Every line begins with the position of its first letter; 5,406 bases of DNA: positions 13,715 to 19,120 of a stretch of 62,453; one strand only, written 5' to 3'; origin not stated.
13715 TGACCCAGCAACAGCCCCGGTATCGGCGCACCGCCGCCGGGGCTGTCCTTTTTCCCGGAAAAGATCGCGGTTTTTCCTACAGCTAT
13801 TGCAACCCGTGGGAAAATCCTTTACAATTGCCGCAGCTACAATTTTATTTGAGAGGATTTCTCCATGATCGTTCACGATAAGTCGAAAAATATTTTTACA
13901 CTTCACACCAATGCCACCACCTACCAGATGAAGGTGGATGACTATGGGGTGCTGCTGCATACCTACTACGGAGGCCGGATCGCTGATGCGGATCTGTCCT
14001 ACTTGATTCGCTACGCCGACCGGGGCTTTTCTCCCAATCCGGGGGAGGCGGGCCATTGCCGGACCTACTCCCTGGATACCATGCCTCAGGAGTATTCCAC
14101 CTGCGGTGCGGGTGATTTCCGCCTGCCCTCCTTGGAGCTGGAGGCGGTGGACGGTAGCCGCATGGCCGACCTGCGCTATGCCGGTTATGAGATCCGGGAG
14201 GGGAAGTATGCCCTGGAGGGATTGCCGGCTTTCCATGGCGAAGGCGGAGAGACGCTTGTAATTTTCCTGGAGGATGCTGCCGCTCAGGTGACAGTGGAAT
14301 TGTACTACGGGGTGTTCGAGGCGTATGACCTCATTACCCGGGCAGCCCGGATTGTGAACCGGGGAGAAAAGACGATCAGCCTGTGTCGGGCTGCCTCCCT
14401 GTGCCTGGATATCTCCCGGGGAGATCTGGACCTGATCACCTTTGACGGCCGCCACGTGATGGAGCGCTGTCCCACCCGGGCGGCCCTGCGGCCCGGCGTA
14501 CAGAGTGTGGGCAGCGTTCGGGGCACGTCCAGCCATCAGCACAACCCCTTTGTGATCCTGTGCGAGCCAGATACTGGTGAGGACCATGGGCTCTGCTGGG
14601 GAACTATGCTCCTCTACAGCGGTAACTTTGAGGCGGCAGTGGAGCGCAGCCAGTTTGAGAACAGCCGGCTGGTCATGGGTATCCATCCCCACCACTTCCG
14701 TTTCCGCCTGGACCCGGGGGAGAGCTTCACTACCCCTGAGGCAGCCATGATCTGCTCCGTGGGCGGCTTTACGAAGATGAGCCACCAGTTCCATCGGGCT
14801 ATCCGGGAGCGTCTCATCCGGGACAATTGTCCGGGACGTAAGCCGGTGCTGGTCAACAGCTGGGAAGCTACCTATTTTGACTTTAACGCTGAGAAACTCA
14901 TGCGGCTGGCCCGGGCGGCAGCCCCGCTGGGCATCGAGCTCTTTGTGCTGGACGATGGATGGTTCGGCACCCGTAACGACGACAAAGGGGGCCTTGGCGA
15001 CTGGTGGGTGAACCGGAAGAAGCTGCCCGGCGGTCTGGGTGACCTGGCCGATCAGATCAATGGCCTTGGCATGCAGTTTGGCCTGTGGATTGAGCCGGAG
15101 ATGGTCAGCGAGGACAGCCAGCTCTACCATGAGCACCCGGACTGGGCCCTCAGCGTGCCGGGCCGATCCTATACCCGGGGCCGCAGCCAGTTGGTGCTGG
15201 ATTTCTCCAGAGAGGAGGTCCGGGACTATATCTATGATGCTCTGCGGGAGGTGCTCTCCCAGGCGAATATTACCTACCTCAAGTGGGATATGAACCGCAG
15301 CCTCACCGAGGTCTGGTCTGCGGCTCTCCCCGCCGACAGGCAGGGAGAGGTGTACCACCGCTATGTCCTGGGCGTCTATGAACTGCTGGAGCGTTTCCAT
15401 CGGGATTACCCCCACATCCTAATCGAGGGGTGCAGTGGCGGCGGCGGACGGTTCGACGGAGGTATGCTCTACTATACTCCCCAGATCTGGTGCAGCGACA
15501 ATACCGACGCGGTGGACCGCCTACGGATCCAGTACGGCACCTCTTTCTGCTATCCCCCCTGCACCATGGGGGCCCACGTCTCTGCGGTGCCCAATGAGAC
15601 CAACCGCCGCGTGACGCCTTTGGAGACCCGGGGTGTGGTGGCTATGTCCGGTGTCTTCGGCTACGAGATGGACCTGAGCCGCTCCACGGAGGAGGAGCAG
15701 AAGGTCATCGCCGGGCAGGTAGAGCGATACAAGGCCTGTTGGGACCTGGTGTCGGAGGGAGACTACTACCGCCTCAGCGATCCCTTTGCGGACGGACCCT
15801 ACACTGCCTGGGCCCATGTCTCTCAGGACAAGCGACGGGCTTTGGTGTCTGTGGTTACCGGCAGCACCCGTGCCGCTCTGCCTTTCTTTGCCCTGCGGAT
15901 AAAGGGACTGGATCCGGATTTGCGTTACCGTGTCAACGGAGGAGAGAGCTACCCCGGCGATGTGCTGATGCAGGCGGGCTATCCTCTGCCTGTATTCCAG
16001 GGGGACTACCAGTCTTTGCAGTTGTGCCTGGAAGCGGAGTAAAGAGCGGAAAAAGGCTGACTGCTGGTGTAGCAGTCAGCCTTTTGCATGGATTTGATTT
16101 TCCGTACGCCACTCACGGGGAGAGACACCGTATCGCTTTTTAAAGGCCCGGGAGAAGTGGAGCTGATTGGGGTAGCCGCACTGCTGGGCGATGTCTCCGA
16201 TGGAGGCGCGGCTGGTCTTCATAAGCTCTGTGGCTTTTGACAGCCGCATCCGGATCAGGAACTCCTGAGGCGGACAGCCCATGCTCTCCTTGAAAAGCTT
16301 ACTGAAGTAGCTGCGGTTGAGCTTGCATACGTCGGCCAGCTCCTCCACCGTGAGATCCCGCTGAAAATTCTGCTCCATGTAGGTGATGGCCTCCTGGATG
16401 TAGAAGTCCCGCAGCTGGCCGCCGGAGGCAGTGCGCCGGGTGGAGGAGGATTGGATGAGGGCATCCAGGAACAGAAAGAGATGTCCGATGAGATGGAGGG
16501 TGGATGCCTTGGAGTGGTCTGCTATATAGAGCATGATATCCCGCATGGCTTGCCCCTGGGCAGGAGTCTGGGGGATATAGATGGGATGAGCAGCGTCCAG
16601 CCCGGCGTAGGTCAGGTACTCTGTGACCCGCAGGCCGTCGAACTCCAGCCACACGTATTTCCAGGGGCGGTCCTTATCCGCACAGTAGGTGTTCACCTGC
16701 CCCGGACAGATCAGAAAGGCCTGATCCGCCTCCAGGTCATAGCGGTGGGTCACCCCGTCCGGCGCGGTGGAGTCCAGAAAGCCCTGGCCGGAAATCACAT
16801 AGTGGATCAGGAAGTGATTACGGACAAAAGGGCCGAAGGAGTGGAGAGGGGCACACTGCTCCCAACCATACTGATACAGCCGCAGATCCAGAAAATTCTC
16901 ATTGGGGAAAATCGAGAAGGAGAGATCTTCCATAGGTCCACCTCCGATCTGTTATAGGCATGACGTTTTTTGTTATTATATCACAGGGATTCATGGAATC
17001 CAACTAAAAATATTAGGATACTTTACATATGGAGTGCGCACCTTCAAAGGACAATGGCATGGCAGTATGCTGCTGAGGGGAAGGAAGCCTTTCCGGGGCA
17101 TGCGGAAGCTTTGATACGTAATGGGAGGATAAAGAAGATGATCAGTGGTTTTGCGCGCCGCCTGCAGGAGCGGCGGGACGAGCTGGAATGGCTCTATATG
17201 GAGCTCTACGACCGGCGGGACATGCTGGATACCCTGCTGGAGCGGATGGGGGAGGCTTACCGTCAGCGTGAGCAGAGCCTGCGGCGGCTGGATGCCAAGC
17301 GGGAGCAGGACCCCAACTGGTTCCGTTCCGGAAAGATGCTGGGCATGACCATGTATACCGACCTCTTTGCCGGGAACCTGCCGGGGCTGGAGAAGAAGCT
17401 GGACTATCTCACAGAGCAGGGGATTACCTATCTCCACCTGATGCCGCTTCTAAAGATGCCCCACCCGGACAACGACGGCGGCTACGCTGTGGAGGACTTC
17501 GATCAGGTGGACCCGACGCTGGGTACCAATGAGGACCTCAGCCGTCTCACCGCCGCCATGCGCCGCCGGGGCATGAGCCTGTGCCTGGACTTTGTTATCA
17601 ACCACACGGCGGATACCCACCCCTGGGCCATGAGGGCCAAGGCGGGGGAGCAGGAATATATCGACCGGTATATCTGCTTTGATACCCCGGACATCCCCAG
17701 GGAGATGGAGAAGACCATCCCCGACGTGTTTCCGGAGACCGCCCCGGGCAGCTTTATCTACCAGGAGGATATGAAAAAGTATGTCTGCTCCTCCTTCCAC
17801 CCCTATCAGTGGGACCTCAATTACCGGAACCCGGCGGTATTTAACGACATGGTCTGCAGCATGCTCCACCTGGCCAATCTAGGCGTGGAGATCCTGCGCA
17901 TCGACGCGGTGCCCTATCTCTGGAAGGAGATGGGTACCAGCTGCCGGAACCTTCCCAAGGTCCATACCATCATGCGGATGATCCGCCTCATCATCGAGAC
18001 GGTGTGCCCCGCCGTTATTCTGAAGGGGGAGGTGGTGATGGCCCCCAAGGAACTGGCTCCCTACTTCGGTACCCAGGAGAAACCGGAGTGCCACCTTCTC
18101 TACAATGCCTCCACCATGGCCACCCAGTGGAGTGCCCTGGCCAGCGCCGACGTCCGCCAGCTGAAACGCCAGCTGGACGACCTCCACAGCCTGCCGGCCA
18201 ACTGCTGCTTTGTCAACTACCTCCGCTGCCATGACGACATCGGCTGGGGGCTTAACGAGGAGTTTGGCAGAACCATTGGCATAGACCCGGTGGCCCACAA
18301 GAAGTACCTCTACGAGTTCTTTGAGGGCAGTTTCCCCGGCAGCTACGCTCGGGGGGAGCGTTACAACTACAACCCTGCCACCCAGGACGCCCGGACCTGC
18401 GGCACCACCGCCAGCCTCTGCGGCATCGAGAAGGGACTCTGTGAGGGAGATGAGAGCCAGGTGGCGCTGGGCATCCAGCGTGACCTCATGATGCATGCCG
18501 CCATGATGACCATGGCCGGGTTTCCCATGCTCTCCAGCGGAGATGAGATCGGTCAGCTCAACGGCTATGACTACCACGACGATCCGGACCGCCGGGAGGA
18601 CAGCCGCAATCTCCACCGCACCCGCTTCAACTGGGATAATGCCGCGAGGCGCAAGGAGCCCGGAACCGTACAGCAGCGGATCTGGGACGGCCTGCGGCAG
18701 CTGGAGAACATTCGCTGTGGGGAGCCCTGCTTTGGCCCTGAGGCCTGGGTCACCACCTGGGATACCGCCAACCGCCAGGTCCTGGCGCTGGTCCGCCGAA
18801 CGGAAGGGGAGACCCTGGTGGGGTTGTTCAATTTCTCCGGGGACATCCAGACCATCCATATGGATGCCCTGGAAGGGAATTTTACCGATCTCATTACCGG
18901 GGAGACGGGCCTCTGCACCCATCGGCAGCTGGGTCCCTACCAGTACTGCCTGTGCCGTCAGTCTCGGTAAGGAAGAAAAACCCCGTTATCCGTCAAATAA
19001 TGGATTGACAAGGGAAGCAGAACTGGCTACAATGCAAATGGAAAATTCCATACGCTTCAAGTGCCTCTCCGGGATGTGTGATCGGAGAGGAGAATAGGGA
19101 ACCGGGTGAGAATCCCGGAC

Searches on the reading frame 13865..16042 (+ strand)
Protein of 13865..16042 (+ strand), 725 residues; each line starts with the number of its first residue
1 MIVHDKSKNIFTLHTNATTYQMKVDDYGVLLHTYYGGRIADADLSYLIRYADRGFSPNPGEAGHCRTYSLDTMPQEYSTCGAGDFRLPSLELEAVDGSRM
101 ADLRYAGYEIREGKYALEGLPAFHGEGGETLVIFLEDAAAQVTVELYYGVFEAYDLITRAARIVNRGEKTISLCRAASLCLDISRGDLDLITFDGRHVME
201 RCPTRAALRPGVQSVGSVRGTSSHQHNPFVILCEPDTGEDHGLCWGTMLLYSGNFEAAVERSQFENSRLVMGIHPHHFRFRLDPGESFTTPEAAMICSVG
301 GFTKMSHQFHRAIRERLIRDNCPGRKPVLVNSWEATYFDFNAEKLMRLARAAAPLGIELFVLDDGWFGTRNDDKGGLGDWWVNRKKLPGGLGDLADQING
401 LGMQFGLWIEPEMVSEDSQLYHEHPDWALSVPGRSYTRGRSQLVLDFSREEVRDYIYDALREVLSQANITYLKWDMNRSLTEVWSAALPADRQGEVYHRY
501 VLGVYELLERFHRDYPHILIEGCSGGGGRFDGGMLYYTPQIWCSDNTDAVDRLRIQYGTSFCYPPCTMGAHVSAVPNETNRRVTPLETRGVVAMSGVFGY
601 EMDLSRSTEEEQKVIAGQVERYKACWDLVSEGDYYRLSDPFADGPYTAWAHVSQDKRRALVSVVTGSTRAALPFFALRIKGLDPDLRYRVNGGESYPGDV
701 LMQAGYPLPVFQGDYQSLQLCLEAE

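Call 58: search_protein_families(library=pfam, proteins=[window:13865-16042:+], max_evalue=0.00001)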
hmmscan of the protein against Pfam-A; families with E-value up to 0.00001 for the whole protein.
window:13865-16042:+ (725 aa): 3 families
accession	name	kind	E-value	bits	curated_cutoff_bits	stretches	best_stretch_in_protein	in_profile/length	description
PF02065.24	Melibiase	-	6e-150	499.5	27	1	287-631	1-346/347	Melibiase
PF16875.11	Glyco_hydro_36N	-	6.5e-85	285.1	27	1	28-282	1-252/253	Glycosyl hydrolase family 36 N-terminal domain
PF16874.11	Glyco_hydro_36C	-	4e-19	69.3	27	1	646-720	1-75/77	Glycosyl hydrolase family 36 C-terminal domain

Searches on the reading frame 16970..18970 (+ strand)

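Call 59: search_protein_families(library=pfam, proteins=[window:16970-18970:+], max_evalue=0.00001)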
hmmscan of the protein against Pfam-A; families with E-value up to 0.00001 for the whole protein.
window:16970-18970:+ (666 aa): 1 family
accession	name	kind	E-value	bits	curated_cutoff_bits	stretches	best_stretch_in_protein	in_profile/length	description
PF00128.31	Alpha-amylase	-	2.9e-44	152.5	22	1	126-422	15-315/446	Alpha amylase, catalytic domain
